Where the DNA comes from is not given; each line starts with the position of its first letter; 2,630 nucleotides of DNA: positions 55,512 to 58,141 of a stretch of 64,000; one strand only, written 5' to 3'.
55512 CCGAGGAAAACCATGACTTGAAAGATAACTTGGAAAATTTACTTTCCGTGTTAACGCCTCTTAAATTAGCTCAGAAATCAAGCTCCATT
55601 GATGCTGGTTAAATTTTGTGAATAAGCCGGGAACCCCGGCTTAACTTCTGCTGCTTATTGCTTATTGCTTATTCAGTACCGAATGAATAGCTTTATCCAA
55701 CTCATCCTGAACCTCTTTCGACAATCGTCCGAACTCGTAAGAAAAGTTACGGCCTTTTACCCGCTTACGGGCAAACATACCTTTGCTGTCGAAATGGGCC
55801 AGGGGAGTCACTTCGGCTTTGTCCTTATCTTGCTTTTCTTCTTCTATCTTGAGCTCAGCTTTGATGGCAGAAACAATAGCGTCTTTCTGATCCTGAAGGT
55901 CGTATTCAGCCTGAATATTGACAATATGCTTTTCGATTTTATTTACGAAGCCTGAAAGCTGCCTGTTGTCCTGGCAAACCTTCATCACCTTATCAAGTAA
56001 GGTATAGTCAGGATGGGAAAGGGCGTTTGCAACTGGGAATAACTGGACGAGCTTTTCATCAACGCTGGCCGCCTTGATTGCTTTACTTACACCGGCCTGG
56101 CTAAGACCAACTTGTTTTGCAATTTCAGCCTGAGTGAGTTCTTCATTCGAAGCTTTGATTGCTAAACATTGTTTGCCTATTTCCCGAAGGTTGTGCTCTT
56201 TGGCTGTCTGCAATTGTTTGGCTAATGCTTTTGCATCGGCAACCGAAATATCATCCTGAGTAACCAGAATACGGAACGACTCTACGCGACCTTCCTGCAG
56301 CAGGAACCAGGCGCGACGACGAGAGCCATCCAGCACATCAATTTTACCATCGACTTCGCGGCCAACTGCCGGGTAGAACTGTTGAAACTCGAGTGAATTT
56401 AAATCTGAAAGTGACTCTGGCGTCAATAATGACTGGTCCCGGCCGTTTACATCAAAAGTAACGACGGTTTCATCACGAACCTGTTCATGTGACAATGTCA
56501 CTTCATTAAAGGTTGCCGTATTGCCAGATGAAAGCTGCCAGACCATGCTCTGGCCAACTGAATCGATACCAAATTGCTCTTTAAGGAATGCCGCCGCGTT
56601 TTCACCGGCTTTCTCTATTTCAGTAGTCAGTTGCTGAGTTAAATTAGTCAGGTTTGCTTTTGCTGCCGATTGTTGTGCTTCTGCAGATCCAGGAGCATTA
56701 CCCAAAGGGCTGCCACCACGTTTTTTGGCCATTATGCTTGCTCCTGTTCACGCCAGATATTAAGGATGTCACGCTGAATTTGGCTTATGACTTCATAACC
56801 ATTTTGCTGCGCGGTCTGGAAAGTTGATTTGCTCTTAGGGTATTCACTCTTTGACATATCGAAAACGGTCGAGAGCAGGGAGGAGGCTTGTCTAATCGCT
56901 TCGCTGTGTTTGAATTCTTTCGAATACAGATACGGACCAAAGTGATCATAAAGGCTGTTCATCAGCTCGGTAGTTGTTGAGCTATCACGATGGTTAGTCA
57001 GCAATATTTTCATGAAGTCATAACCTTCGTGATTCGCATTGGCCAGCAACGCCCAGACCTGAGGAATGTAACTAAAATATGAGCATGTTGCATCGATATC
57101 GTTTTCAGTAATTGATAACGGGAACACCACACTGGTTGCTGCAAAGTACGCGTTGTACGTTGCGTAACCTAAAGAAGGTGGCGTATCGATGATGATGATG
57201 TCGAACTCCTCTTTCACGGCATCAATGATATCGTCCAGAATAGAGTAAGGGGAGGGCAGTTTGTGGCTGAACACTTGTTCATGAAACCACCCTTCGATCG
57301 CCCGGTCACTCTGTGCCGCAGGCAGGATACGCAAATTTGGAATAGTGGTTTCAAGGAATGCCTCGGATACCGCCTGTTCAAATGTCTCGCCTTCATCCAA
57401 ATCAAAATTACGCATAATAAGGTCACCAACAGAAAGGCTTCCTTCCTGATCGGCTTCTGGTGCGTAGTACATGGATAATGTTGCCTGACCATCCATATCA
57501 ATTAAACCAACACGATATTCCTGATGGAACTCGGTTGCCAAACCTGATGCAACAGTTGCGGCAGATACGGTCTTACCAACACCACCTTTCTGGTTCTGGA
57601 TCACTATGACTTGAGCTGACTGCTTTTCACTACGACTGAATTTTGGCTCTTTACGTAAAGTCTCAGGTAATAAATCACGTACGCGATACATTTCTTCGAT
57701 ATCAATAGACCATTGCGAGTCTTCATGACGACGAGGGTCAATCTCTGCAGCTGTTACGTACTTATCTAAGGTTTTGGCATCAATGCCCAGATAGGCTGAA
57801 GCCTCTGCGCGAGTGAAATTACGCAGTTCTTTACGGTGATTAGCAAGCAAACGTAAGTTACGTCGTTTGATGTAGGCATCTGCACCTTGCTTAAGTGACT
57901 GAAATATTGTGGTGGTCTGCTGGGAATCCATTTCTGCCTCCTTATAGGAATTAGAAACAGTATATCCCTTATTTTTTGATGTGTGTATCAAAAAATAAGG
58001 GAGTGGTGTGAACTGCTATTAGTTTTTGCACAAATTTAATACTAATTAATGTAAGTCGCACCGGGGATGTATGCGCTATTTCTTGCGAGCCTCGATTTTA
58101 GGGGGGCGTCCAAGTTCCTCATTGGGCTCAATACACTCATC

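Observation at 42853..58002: Complete plasmid-type maintenance and replication module next to chromosomal-type housekeeping genes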

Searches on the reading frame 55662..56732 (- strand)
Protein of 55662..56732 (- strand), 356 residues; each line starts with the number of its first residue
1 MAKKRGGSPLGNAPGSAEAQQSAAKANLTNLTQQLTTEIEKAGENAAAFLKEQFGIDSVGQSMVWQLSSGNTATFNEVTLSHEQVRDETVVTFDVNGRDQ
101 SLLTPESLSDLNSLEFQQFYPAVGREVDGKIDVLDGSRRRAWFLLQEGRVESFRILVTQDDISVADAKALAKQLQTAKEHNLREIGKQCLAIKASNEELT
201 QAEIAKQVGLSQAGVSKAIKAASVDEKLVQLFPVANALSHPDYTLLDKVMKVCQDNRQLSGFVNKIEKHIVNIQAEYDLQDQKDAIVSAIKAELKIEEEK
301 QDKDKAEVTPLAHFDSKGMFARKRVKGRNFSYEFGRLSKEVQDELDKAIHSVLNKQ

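Call 3: search_protein_families(library=pfam, proteins=[window:55662-56732:-], max_evalue=0.01)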
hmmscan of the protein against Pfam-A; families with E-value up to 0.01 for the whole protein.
window:55662-56732:- (356 aa): 4 families
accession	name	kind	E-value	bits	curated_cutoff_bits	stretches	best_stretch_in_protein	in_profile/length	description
PF08775.15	ParB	-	5.5e-37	127.3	25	1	232-353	1-125/126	ParB family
PF13412.12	HTH_24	-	0.00018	21.5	21.9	1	196-220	15-39/48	Winged helix-turn-helix DNA-binding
PF12802.13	MarR_2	-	0.0033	18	27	1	194-220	16-42/61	MarR family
PF04545.22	Sigma70_r4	-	0.0046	16.9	24.1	0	196-222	18-44/50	Sigma-70, region 4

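Call 45: search_protein_families(library=ncbifam, proteins=[window:55662-56732:-], max_evalue=0.01)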
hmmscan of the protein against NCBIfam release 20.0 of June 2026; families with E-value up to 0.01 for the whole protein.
window:55662-56732:- (356 aa): 5 families
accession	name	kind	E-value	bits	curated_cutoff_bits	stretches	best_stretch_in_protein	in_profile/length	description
TIGR00180.1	parB_part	domain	2.1e-17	63.5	58.45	1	95-251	16-173/186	ParB/RepB/Spo0J family partition protein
NF010252.0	PRK13698.1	equivalog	5.9e-14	51.7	274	1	70-259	52-234/323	ParB/RepB/Spo0J family plasmid partition protein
NF038251.1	AdcR_fam_Zn_TF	equivalog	0.0016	18.7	175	1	195-229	46-79/143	zinc-dependent MarR family transcriptional regulator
TIGR02980.1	SigBFG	subfamily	0.0049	16.6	234.35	1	181-221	178-217/227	SigB/SigF/SigG family RNA polymerase sigma factor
TIGR02937.1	sigma70-ECF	superfamily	0.0057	16.3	42.9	0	193-221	127-156/165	sigma-70 family RNA polymerase sigma factor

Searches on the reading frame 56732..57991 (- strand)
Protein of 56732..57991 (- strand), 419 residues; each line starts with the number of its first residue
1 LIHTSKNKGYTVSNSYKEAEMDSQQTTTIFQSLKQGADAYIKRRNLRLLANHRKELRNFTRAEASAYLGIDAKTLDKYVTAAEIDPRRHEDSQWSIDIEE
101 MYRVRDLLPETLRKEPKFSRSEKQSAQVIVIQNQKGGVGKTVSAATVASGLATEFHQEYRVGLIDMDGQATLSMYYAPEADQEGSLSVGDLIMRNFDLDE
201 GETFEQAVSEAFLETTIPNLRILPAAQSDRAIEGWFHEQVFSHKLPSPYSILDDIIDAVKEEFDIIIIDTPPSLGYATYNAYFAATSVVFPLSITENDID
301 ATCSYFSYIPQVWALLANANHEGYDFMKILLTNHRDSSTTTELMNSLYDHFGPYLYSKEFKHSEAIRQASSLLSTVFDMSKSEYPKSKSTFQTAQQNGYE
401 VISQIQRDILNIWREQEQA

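Call 3: search_protein_families(library=pfam, proteins=[window:56732-57991:-], max_evalue=0.01)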
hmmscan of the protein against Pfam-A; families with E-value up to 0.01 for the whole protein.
window:56732-57991:- (419 aa): 7 families
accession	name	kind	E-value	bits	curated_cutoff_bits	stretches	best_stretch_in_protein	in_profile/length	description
PF13614.12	AAA_31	-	1.7e-26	93.7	27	1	127-294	2-149/177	AAA domain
PF01656.29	CbiA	-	9.4e-11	42.2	25.4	1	129-350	1-99/125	CobQ/CobB/MinD/ParA nucleotide binding domain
PF09140.17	MipZ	-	4.3e-08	33.2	20.7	1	128-177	2-49/262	ATPase MipZ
PF10609.15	ParA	-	2.7e-07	30.7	27.1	1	127-167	4-41/246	NUBPL iron-transfer P-loop NTPase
PF06564.18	CBP_BcsQ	-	0.00013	22.1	21.3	0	128-287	3-140/234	Cellulose biosynthesis protein BcsQ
PF02374.21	ArsA_ATPase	-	0.00072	19.3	24.3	1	133-272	7-134/305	Anion-transporting ATPase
PF07015.17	VirC1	-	0.0011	18.8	24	0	127-175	2-47/231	VirC1 protein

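Call 45: search_protein_families(library=ncbifam, proteins=[window:56732-57931:-], max_evalue=0.01)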
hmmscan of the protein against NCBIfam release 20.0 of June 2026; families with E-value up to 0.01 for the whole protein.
window:56732-57931:- (399 aa): 16 families
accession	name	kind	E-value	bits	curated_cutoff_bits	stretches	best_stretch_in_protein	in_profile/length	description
TIGR03453.1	partition_RepA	equivalog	2.1e-41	142.1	348.45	1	30-393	25-385/387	plasmid partitioning protein RepA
NF010443.0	PRK13869.1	subfamily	3.8e-23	81.9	446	1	32-393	42-402/405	plasmid-partitioning protein RepA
NF010259.0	PRK13705.1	equivalog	4.5e-20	72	725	1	33-360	34-352/388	plasmid-partitioning protein SopA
NF041546.1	ParA_partition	equivalog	8.9e-18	64.6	180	2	108-170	1-60/203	ParA family partition ATPase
NF041283.1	PrgP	equivalog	1.8e-12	47.2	400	1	106-270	2-151/297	ParA superfamily DNA segregation protein PrgP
NF047398.1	AAA_KGGVGR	domain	3.3e-09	37.3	90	1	107-250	3-149/190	KGGVGR-motif variant AAA ATPase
TIGR01968.1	minD_bact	equivalog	1.3e-08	34.5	212.9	1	106-147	1-39/261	septum site-determining protein MinD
TIGR03371.1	cellulose_yhjQ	equivalog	3.9e-07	29.8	157.85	1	107-167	2-59/246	cellulose biosynthesis protein BcsQ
TIGR01007.1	eps_fam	subfamily_domain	4.5e-07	29.6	108.05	1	92-252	6-137/204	polysaccharide biosynthesis tyrosine autokinase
TIGR01969.1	minD_arch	subfamily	6.2e-06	25.6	201.75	0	231-268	97-134/251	cell division ATPase MinD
NF008079.0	PRK10818.1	equivalog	2.3e-05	23.9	508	1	106-255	2-126/270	septum site-determining protein MinD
TIGR03018.1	pepcterm_TyrKin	hypoth_equivalog_domain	3.4e-05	23.3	230.65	1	92-257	22-163/207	XrtA-associated tyrosine autokinase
NF041136.1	MrpORP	equivalog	0.00019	20.8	450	1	106-147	5-43/365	iron-sulfur cluster carrier protein MrpORP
NF010423.0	PRK13849.1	equivalog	0.00044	19.7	313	0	108-155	3-47/231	conjugal transfer ATPase VirC1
TIGR04291.1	arsen_driv_ArsA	equivalog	0.0013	17.6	650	1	105-155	318-365/565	arsenical pump-driving ATPase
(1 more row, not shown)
